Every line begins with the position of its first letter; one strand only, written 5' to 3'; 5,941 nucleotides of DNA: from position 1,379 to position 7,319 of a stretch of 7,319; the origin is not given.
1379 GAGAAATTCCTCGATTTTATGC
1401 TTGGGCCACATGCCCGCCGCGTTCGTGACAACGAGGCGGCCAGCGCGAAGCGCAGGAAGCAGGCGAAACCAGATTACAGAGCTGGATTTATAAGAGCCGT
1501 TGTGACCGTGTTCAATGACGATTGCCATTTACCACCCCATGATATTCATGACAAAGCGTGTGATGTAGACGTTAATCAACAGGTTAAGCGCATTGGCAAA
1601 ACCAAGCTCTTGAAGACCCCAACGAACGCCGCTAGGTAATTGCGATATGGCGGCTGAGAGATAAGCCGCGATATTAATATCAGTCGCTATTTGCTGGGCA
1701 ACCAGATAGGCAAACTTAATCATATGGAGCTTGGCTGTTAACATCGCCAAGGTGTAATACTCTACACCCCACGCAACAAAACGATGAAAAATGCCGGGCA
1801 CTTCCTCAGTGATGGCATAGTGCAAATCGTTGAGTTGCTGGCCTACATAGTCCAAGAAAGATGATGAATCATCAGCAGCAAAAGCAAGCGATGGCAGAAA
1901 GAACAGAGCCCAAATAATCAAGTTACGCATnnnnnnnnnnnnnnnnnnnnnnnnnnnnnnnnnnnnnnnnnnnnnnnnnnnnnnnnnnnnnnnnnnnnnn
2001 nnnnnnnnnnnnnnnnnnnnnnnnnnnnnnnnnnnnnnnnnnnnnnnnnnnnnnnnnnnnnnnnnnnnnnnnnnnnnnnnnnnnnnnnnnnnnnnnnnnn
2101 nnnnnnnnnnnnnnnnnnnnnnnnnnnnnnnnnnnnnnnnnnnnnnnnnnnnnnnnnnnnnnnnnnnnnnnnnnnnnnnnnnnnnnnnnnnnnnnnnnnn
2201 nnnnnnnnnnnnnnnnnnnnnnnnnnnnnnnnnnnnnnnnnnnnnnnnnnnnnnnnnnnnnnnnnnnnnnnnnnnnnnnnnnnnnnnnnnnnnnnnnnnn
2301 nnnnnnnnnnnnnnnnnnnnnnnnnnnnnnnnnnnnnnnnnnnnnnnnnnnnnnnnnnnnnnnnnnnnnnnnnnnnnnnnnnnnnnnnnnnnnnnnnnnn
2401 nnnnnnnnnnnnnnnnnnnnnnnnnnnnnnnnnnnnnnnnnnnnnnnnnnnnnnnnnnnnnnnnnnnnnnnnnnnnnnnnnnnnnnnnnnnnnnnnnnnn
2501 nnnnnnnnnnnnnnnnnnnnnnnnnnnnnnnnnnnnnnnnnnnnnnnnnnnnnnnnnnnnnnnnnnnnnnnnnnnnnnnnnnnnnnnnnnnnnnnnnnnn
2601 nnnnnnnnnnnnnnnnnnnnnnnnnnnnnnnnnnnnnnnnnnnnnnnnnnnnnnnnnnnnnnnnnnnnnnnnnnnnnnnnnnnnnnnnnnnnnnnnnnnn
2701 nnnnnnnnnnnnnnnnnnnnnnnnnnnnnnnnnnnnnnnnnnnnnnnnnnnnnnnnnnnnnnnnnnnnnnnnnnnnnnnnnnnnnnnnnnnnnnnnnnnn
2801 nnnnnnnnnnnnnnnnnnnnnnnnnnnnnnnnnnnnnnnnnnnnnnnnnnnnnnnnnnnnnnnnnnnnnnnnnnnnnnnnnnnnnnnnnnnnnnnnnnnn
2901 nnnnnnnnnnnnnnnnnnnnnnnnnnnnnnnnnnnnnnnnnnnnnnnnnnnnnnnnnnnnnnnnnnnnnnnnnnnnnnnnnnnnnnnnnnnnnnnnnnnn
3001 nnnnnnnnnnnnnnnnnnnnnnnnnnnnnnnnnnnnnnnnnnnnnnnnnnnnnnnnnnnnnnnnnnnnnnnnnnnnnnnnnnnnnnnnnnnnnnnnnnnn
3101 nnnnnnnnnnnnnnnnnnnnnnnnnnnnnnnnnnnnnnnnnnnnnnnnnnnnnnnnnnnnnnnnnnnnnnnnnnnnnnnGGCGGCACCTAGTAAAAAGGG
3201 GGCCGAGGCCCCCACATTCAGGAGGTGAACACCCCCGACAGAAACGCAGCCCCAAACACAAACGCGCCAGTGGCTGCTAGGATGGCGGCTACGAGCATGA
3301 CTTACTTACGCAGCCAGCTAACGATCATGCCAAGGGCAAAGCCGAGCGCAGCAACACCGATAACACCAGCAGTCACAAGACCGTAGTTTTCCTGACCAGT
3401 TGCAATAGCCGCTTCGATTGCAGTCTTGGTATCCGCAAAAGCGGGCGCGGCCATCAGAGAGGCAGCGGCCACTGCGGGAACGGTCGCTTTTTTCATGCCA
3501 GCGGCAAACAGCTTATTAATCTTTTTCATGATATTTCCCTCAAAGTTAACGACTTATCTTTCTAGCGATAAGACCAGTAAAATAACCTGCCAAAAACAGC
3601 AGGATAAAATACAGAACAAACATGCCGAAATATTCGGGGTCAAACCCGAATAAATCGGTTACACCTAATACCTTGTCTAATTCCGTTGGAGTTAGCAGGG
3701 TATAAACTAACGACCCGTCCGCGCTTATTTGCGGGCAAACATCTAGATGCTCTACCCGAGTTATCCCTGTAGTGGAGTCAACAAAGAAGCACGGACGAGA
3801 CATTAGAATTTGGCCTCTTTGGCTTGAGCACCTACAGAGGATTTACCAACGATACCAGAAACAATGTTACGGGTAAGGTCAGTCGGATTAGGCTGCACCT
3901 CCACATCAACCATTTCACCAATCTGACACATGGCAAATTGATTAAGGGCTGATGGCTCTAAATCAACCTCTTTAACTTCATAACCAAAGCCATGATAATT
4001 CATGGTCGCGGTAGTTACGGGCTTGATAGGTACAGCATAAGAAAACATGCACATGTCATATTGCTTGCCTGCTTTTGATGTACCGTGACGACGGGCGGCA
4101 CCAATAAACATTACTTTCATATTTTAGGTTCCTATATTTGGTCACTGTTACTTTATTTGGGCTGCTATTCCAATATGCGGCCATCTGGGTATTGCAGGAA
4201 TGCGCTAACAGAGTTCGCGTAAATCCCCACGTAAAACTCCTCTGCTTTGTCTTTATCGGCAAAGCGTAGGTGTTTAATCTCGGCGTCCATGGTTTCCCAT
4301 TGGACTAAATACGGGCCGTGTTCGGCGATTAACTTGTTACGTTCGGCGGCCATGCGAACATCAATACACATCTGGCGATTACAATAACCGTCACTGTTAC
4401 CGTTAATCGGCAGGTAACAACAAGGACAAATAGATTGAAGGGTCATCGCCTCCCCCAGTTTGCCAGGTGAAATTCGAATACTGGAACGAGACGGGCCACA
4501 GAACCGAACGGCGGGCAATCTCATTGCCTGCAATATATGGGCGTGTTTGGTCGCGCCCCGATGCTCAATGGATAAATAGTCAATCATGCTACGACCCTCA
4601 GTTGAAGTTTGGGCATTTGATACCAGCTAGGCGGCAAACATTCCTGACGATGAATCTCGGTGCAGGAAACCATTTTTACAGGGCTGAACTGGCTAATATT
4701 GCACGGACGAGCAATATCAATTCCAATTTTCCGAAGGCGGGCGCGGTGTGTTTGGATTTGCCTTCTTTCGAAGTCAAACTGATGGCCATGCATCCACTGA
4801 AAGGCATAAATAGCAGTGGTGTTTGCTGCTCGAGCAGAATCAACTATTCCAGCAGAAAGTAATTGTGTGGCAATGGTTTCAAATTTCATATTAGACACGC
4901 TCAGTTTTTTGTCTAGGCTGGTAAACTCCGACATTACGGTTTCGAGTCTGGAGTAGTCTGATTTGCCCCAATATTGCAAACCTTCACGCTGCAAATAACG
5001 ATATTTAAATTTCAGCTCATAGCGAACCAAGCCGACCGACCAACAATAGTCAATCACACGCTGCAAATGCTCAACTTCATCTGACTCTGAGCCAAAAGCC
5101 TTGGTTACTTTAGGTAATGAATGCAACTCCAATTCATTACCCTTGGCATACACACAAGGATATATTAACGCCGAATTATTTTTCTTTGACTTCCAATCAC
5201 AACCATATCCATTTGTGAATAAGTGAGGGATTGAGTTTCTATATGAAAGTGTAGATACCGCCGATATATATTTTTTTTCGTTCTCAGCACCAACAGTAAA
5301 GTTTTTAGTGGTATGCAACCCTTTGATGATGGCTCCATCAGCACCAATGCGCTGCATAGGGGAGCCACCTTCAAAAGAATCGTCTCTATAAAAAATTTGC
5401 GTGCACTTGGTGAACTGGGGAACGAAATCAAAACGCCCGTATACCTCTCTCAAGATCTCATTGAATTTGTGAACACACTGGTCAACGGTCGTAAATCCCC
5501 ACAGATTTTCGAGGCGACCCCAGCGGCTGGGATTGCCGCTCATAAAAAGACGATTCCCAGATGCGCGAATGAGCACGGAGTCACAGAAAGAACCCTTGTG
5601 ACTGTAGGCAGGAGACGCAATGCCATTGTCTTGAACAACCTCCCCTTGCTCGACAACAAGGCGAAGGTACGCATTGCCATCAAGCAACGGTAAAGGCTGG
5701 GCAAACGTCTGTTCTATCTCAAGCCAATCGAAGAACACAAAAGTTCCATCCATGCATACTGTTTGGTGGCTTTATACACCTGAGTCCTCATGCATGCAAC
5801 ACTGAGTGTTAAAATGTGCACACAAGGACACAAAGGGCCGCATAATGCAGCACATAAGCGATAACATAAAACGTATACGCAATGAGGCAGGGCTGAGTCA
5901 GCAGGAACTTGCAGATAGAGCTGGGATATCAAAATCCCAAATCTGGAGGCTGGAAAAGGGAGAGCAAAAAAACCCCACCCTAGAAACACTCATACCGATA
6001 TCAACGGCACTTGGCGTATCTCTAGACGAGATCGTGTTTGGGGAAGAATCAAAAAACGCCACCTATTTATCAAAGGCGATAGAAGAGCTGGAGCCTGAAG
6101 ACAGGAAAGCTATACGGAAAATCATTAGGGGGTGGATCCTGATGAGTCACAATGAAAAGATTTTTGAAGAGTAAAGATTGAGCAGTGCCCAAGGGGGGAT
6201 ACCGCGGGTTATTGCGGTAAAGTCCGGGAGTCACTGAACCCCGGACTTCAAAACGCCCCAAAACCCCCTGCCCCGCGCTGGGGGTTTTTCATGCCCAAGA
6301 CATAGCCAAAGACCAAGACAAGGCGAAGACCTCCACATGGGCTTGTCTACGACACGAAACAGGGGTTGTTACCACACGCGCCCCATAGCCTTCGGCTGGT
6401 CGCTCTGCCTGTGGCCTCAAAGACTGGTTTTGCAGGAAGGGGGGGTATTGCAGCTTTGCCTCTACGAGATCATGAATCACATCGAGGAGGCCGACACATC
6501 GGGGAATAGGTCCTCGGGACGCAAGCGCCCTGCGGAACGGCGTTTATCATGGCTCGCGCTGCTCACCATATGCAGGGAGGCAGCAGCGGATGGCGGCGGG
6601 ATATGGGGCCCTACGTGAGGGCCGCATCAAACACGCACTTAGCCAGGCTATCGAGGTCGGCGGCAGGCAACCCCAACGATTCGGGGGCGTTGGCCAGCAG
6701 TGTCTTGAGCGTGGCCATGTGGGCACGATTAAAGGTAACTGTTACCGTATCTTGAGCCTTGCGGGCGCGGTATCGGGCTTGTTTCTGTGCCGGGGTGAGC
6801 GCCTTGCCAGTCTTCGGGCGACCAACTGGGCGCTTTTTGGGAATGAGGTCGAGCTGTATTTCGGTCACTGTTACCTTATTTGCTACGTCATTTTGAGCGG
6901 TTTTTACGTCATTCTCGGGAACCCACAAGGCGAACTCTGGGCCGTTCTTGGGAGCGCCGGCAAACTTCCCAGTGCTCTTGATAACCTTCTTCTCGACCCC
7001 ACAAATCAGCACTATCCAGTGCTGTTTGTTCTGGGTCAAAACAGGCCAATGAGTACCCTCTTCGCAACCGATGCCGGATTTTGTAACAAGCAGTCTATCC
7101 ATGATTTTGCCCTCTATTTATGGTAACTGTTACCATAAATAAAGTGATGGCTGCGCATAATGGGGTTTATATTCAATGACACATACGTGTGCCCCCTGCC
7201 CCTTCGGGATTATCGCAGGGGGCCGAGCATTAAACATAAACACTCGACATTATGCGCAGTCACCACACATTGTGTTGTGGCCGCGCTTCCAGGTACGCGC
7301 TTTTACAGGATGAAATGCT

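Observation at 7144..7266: Two inverted dif-like sites predicted to fold into a CTXphi-style forked-hairpin attP for XerCD integration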

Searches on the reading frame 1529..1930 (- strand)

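Call 18: search_protein_families(library=pfam, proteins=[window:1529-1930:-], max_evalue=0.01)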
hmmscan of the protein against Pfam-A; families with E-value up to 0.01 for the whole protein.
window:1529-1930:- (133 aa): 1 family
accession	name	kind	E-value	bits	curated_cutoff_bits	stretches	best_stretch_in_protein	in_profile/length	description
PF10734.14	DUF2523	-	0.00035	21.5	22.1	1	51-129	4-79/80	Protein of unknown function (DUF2523)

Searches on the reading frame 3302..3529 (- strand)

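Call 18: search_protein_families(library=pfam, proteins=[window:3302-3529:-], max_evalue=0.01)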
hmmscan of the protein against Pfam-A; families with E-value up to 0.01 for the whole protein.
window:3302-3529:- (75 aa): 0 families

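Call 68: search_protein_families(library=phrogs, proteins=[window:3302-3529:-], max_evalue=0.001)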
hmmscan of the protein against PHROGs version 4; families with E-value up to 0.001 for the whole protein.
window:3302-3529:- (75 aa): 3 families
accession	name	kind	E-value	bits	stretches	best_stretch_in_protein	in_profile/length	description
phrog_1859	-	head and packaging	1.9e-23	83.5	1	1-75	1-76/76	major head protein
phrog_2145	-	head and packaging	0.00033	21.8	1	19-75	23-82/83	major head protein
phrog_1147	-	unknown function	0.00043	21.4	1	45-75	49-81/84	-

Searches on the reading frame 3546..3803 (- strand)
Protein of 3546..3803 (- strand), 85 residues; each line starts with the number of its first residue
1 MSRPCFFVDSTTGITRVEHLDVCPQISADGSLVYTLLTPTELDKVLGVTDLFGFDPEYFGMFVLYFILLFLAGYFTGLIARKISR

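Call 18: search_protein_families(library=pfam, proteins=[window:3546-3803:-], max_evalue=0.01)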
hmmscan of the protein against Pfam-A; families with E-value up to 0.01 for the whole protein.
window:3546-3803:- (85 aa): 0 families

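Call 68: search_protein_families(library=phrogs, proteins=[window:3546-3803:-], max_evalue=0.001)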
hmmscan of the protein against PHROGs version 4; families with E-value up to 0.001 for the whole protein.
window:3546-3803:- (85 aa): 1 family
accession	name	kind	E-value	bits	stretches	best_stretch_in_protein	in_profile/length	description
phrog_969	-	unknown function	4.5e-05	24.7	1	34-84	26-77/79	-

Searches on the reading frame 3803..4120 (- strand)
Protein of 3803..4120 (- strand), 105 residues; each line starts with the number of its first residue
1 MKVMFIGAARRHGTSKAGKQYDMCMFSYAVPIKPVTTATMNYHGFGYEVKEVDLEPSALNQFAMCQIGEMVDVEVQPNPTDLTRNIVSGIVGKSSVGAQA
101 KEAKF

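Call 18: search_protein_families(library=pfam, proteins=[window:3803-4120:-], max_evalue=0.01)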
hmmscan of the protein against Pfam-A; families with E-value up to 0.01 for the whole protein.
window:3803-4120:- (105 aa): 1 family
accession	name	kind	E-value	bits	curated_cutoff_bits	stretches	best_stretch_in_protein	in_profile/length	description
PF07459.16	CTX_RstB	-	4e-09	37.1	26.2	1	2-87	1-91/92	CTX phage RstB protein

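Call 68: search_protein_families(library=phrogs, proteins=[window:3803-4120:-], max_evalue=0.001)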
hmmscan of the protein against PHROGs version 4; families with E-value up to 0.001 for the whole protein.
window:3803-4120:- (105 aa): 1 family
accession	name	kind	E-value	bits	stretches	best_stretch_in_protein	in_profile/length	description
phrog_929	-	moron, auxiliary metabolic gene and host takeover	4e-27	95.4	1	1-98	1-101/103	RstB sensor of two protein system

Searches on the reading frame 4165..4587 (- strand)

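Call 18: search_protein_families(library=pfam, proteins=[window:4165-4587:-], max_evalue=0.01)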
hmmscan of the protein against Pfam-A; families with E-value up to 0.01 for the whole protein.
window:4165-4587:- (140 aa): 0 families

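Call 68: search_protein_families(library=phrogs, proteins=[window:4165-4587:-], max_evalue=0.001)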
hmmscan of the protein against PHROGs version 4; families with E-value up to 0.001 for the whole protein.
window:4165-4587:- (140 aa): 1 family
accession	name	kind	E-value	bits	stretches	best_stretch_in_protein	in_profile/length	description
phrog_31547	-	unknown function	6.2e-50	169.1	1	40-140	5-105/108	-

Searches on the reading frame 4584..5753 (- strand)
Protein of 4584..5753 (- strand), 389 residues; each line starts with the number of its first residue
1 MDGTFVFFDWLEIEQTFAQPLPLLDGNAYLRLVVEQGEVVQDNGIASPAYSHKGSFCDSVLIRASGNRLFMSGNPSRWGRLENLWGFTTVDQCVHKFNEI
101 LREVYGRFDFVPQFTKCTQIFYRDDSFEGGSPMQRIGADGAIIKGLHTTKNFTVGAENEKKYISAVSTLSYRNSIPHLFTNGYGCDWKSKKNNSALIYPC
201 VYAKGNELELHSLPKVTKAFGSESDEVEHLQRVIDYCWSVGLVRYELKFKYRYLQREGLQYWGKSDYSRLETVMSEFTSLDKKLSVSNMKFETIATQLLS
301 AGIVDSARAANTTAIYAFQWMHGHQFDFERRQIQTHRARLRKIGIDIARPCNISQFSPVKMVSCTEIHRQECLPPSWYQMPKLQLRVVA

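Call 18: search_protein_families(library=pfam, proteins=[window:4584-5753:-], max_evalue=0.01)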
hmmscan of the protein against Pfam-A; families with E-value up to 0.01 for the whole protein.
window:4584-5753:- (389 aa): 2 families
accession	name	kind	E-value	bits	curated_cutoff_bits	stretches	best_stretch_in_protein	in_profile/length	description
PF05155.20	G2P_X_C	-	4.9e-24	85.1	25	1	298-383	1-87/88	Replication-associated protein G2P C-terminal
PF05144.20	Phage_CRI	-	2.3e-08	34.5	21.7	1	8-261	2-225/232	Replication-associated protein G2P N-terminal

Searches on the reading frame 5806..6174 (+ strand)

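Call 18: search_protein_families(library=pfam, proteins=[window:5806-6174:+], max_evalue=0.01)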
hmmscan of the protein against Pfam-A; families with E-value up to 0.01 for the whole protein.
window:5806-6174:+ (122 aa): 11 families
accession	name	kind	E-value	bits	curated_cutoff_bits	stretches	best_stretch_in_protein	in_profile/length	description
PF01381.28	HTH_3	-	3.1e-18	66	23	1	21-76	1-55/55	Helix-turn-helix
PF13560.12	HTH_31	-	2.8e-12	47.2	27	1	21-75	6-60/64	Helix-turn-helix domain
PF12844.13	HTH_19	-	1.6e-10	41.2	30.2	1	20-77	3-59/64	Helix-turn-helix domain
PF13443.12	HTH_26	-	2e-10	41.2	22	1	20-76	1-57/63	Cro/C1-type HTH DNA-binding domain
PF07022.19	Phage_CI_repr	-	7.2e-08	33.1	22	1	21-82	3-63/65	Bacteriophage CI repressor helix-turn-helix domain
PF13744.12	HTH_37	-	1.8e-06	28.1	27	1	7-73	13-75/80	Helix-turn-helix domain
PF13412.12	HTH_24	-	3.1e-05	23.9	21.9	1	23-48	11-36/48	Winged helix-turn-helix DNA-binding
PF13413.12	HTH_25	-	0.0023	18.1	24.6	1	22-53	3-34/62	Helix-turn-helix domain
PF04545.22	Sigma70_r4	-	0.0026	17.7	24.1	0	26-51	17-42/50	Sigma-70, region 4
PF13384.12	HTH_23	-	0.0068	16.6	24.6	0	26-49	16-37/50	Homeodomain-like domain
PF16763.10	Spidroin_N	-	0.007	16.8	27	1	19-86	14-83/125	Major ampullate spidroin 1, spider silk protein 1, N-term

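Call 68: search_protein_families(library=phrogs, proteins=[window:5806-6174:+], max_evalue=0.001)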
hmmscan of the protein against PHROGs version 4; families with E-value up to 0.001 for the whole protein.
window:5806-6174:+ (122 aa): 42 families (the best 25 are shown)
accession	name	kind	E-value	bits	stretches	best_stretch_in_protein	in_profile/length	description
phrog_8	-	transcription regulation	6.1e-22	79.5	1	6-103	66-155/346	transcriptional regulator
phrog_4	-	transcription regulation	9e-19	68.7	1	10-94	126-205/400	transcriptional repressor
phrog_3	-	transcription regulation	1.8e-17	65.2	1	11-111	83-179/430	transcriptional repressor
phrog_5823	-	transcription regulation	5.2e-15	56.5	1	14-95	4-84/404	transcriptional regulator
phrog_1373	-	transcription regulation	3.8e-14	54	1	17-93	64-139/166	transcriptional regulator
phrog_2439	-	transcription regulation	6.9e-11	42.6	1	13-73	4-63/367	transcriptional regulator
phrog_2339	-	DNA, RNA and nucleotide metabolism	8.9e-11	42.7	1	6-84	15-93/98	HTH DNA binding protein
phrog_7241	-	transcription regulation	1.5e-10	42.2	1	21-77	66-121/122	transcriptional regulator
phrog_4836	-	transcription regulation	3.4e-09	37.6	1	17-88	76-146/194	CII-like regulator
phrog_6223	-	transcription regulation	1e-08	36.1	1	26-58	14-46/73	transcriptional repressor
phrog_2328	-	transcription regulation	2.6e-08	34.7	1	14-81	13-79/128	transcriptional repressor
phrog_32768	-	unknown function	5e-08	33.1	1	17-77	10-70/446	-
phrog_2967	-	transcription regulation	1.2e-07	32.6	1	13-102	7-97/225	transcriptional regulator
phrog_2104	-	unknown function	1.8e-07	32.3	1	18-59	41-83/103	-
phrog_7950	-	transcription regulation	4.1e-07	31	1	19-55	10-46/68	transcriptional repressor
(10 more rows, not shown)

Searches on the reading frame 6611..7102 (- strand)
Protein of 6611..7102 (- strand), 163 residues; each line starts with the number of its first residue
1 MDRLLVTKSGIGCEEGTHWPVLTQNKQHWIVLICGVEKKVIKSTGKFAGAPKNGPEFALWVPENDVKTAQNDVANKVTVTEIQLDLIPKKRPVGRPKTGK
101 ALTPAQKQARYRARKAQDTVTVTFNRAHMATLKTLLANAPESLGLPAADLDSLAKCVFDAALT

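Call 18: search_protein_families(library=pfam, proteins=[window:6611-7102:-], max_evalue=0.01)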
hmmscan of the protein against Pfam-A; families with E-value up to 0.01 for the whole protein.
window:6611-7102:- (163 aa): 0 families

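Call 26: find_encoding_contigs(protein=window:6611-7102:-, flank=10000, max_places=10)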
Protein window:6611-7102:- (163 aa): no gene with exactly this product is on record in the collection.

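Call 68: search_protein_families(library=phrogs, proteins=[window:6611-7102:-], max_evalue=0.001)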
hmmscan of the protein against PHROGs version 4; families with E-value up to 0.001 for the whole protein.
window:6611-7102:- (163 aa): 4 families
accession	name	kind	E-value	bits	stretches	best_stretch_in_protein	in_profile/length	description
phrog_10506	-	unknown function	6.4e-10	40.3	1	82-128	10-58/205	-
phrog_9651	-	unknown function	5.9e-06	27.2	1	72-123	3-56/237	-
phrog_6334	-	unknown function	2.9e-05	25.6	1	84-136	10-63/93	-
phrog_23279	-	unknown function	0.00057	20.8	1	72-119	3-47/164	-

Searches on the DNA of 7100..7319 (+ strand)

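Call 72: search_dna_similar(query=window:7100-7319:+, collection=phages, mode=distant, max_rows=10)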
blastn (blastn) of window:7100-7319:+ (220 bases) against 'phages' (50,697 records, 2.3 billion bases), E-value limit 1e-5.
Records with a match: 1; places in all: 1; records where one place covers at least 80% of the query: 0.
Best place of each record, by identity: 60-80% 1.
By first word of the organism name: Aeromonas 1.
By host as written in the record: Aeromonas caviae FDAARGOS_75 1.
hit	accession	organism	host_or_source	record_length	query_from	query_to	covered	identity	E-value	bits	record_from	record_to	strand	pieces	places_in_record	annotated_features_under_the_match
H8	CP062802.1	Aeromonas phage MBa-2020a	Aeromonas caviae FDAARGOS_75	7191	54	162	50%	75.5%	2e-8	64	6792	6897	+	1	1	record has no annotation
